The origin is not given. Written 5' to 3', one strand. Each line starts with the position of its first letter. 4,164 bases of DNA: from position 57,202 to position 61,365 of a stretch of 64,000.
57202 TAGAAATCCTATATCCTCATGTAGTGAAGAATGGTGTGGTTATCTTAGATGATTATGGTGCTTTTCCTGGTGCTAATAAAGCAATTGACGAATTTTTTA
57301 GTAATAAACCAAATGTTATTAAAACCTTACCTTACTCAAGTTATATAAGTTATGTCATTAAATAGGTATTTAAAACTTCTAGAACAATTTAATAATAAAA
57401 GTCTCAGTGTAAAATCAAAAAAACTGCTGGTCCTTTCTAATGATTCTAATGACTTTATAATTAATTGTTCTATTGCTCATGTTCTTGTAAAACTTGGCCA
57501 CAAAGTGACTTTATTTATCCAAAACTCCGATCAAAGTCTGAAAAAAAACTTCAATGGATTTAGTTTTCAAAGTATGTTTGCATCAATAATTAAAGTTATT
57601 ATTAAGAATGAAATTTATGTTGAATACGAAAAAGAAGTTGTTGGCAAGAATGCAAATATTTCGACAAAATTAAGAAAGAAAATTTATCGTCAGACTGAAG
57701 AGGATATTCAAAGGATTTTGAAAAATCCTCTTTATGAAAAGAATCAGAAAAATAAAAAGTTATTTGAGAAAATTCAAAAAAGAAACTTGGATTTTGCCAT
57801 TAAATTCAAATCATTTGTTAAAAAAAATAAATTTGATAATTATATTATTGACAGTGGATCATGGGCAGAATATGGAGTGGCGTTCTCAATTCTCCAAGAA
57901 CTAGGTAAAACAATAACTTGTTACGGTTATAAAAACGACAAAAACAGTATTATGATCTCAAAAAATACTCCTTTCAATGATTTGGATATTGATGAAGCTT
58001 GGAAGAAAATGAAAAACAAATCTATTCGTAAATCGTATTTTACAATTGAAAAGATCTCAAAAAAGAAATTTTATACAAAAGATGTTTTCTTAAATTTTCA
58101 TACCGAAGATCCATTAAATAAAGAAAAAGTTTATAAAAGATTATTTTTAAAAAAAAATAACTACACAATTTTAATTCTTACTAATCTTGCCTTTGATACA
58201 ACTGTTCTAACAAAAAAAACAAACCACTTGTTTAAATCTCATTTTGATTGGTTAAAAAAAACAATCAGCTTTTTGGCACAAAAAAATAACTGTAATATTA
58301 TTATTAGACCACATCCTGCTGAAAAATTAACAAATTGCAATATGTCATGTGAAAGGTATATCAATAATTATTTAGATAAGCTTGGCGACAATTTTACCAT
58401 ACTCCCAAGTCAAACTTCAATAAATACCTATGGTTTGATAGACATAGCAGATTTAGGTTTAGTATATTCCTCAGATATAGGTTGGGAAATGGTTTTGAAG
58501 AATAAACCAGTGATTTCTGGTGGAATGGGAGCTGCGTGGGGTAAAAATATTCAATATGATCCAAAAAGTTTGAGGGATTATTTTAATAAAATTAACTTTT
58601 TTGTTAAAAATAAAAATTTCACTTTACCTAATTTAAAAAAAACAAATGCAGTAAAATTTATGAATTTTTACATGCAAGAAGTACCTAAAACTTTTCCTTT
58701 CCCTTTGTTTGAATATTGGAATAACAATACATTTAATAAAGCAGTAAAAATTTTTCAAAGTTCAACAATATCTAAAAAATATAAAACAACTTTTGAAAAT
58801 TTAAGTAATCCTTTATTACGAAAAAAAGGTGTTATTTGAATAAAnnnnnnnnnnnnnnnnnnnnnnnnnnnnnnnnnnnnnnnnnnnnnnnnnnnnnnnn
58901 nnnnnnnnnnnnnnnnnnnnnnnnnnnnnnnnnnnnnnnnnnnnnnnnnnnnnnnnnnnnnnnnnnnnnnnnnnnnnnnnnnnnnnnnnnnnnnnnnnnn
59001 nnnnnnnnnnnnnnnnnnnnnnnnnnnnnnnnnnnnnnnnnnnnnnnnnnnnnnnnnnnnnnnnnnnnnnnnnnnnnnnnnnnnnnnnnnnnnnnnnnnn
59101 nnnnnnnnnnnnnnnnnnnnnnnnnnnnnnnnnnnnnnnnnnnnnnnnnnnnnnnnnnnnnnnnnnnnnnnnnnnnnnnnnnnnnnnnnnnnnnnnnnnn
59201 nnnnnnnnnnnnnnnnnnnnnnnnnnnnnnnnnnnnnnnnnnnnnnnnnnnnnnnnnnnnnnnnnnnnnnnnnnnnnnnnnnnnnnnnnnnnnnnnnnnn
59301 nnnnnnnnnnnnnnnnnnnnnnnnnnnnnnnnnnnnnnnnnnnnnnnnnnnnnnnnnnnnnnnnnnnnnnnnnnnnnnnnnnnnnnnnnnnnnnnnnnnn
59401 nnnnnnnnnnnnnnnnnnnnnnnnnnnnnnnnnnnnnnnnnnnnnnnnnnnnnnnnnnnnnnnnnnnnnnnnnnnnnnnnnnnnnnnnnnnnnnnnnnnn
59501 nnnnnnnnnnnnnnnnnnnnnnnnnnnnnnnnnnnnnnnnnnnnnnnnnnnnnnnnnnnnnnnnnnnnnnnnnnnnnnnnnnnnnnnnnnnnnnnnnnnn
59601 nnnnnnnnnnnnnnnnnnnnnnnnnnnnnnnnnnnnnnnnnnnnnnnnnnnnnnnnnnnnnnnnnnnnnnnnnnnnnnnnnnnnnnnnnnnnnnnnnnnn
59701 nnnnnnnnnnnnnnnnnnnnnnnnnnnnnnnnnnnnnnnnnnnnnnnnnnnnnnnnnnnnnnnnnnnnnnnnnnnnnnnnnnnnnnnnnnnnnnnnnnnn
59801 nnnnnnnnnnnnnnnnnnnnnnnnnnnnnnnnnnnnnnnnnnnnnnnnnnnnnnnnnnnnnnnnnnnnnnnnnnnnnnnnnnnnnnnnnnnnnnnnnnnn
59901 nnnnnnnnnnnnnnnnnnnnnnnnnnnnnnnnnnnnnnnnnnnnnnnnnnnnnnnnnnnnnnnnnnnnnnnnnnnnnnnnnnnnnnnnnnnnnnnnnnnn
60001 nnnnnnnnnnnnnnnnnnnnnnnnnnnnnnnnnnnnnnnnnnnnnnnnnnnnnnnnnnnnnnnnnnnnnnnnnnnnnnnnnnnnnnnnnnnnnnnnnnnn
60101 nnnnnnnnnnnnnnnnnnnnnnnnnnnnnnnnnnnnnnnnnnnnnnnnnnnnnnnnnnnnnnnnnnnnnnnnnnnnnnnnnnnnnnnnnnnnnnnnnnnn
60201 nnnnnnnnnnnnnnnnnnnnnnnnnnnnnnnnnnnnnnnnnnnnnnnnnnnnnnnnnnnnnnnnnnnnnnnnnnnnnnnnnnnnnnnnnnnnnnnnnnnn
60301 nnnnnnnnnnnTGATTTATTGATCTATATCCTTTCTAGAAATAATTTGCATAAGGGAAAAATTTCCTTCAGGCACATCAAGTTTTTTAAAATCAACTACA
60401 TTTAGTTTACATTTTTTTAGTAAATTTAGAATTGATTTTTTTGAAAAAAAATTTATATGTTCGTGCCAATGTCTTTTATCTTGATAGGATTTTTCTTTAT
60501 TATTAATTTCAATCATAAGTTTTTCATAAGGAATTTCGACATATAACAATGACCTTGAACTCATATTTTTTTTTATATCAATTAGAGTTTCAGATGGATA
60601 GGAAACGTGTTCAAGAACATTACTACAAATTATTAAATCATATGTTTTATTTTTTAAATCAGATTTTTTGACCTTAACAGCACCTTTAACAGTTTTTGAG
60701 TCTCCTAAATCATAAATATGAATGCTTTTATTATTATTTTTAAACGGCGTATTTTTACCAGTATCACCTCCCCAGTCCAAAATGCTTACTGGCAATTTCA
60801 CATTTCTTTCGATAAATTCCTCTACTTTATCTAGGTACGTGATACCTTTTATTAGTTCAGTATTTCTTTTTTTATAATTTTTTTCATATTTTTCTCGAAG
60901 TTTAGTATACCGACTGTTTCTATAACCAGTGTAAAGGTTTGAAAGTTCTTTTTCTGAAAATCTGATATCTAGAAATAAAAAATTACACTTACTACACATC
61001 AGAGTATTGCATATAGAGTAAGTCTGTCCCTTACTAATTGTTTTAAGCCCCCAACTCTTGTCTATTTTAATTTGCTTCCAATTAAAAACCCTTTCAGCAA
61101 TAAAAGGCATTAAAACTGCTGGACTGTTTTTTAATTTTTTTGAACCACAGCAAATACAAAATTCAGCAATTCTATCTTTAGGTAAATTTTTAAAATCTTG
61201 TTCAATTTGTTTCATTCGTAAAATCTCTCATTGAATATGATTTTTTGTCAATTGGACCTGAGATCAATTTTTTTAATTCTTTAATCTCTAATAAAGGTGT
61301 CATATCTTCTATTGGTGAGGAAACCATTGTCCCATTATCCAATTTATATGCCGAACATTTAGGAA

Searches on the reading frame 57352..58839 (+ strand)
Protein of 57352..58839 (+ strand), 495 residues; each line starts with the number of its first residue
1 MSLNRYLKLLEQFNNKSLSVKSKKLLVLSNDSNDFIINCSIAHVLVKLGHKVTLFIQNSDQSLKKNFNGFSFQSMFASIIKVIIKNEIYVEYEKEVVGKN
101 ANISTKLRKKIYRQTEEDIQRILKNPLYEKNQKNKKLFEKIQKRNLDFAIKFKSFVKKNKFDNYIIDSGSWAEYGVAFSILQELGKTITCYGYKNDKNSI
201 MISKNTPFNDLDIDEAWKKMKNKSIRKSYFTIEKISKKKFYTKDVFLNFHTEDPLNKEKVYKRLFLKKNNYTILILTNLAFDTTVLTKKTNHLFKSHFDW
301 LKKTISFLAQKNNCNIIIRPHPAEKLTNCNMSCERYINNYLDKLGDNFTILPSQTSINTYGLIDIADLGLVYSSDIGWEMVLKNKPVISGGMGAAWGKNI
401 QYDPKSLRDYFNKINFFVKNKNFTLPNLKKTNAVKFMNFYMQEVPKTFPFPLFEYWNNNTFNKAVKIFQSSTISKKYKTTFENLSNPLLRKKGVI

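Call 7: search_protein_families(library=pfam, proteins=[window:57352-58839:+])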
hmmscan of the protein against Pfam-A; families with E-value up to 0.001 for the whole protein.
window:57352-58839:+ (495 aa): 0 families

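Call 32: search_protein_families(library=ncbifam, proteins=[window:57352-58839:+], max_evalue=0.01)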
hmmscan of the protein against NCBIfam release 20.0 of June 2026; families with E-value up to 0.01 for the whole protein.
window:57352-58839:+ (495 aa): 0 families

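Call 34: search_solved_structures(query=window:57352-58839:+, max_evalue=1)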
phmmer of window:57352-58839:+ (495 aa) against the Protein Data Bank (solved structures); distinct sequences matched with E-value up to 1: 1.
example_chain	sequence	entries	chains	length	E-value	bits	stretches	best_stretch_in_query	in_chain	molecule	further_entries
5mwa_A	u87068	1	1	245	0.29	13.2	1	216-303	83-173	Bifunctional epoxide hydrolase 2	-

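Call 65: search_protein_families(library=pfam, proteins=[window:57352-58839:+], max_evalue=5)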
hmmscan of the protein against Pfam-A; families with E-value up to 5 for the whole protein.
window:57352-58839:+ (495 aa): 4 families
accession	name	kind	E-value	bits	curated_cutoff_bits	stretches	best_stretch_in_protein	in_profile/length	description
PF05159.20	Capsule_synth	-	0.0023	17.9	20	1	262-392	135-263/310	Capsule polysaccharide biosynthesis protein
PF05025.18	RbsD_FucU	-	0.014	16.3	25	1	36-135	6-116/138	RbsD / FucU transport protein family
PF24956.1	Msl2-3_C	-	0.026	15.2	29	1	118-165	23-72/87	Mechanosensitive ion channel protein 2/3 C-terminal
PF16473.11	Rv2179c-like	-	0.2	11.8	27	1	395-483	102-157/177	3'-5' exoribonuclease Rv2179c-like domain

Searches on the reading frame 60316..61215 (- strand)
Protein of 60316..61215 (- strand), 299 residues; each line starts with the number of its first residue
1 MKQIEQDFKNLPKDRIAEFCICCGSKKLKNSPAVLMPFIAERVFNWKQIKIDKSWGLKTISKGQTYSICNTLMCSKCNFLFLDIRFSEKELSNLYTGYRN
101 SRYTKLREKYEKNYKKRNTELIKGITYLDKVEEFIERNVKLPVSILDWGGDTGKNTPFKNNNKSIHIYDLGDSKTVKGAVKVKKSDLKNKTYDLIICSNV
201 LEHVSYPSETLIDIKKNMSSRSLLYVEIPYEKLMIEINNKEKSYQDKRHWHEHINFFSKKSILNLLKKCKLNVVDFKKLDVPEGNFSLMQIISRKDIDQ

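Call 7: search_protein_families(library=pfam, proteins=[window:60316-61215:-])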
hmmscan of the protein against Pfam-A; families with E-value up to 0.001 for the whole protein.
window:60316-61215:- (299 aa): 2 families
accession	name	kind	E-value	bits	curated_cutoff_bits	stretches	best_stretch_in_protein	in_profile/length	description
PF13489.12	Methyltransf_23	-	3.6e-14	53.3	27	1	129-274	11-162/164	Methyltransferase domain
PF08242.18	Methyltransf_12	-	0.00031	21.8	30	1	180-218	51-92/98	Methyltransferase domain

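Call 32: search_protein_families(library=ncbifam, proteins=[window:60316-61215:-], max_evalue=0.01)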
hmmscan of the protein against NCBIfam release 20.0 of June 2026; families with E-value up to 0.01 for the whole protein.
window:60316-61215:- (299 aa): 3 families
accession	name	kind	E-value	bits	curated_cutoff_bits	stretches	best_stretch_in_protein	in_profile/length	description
TIGR04345.1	ovoA_Cterm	equivalog_domain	2.6e-07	30.4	170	1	190-253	133-195/242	putative 4-mercaptohistidine N1-methyltransferase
TIGR02072.1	BioC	equivalog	4.3e-05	23.4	184.95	1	182-277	88-177/244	malonyl-ACP O-methyltransferase BioC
TIGR01983.1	UbiG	equivalog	0.00032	20.1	102.95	1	188-226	113-151/228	bifunctional 2-polyprenyl-6-hydroxyphenol methylase/3-demethylubiquinol 3-O-methyltransferase UbiG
